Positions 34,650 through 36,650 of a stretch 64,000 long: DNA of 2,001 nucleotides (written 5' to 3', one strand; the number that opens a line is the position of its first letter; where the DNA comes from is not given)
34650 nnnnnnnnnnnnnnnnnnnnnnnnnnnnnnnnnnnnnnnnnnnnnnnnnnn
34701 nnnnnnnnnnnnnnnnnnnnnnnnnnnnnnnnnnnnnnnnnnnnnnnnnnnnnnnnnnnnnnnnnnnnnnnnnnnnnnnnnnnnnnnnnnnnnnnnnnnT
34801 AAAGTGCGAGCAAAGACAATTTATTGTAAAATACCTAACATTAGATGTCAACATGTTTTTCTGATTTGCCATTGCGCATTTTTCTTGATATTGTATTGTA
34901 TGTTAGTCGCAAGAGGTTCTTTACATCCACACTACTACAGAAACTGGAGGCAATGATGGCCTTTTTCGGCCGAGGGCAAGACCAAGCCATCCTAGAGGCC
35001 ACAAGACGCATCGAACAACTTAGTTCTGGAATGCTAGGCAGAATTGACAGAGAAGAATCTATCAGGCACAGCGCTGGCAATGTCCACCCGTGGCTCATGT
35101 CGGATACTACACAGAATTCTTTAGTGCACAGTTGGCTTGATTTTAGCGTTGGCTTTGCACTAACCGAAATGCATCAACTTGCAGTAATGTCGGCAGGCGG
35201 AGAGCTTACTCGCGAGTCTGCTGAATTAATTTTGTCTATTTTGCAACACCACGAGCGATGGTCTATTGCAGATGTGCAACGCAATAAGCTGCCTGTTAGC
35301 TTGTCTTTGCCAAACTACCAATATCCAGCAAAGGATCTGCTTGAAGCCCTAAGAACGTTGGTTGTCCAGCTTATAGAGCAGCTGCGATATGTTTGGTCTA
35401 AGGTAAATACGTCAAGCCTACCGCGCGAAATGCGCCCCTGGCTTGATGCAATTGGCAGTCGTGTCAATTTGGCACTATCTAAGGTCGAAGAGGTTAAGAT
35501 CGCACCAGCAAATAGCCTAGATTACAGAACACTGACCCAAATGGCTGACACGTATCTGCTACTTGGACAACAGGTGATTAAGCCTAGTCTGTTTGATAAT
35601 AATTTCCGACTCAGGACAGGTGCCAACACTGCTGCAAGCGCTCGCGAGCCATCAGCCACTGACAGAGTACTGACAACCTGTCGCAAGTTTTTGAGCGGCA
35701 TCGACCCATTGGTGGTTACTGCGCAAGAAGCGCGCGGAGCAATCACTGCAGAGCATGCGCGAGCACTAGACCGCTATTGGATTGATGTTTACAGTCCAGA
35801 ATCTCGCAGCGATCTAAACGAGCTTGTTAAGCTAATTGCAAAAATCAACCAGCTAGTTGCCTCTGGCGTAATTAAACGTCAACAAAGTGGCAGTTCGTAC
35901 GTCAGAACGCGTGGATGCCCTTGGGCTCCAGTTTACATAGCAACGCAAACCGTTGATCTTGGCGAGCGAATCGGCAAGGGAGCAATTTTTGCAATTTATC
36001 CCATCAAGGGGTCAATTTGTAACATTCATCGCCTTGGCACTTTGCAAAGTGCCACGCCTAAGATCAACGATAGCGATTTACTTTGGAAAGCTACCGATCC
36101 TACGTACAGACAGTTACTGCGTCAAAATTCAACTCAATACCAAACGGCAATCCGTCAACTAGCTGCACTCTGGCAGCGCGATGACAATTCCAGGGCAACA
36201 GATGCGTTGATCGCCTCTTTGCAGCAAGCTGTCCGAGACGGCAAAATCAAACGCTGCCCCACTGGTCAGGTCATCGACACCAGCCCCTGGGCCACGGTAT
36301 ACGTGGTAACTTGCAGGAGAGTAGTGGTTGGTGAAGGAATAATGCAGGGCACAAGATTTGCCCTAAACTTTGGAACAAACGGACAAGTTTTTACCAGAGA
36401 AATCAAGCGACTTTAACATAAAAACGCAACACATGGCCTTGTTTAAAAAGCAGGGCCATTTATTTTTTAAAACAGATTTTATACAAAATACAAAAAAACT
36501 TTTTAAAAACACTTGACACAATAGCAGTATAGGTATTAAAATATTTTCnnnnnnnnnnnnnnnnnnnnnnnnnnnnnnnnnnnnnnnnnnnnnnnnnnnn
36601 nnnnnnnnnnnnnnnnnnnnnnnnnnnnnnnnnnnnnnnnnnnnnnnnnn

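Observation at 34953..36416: Unrecognisable 487-aa protein with a tandem C-terminal repeat, divergently transcribed between the biosynthetic operon and terD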

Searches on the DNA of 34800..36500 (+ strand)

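Call 5: search_dna_similar(query=window:34800-36500:+, collection=ecoli_genomes, mode=near)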
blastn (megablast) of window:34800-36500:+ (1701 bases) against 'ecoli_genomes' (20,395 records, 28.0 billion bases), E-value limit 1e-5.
No match.
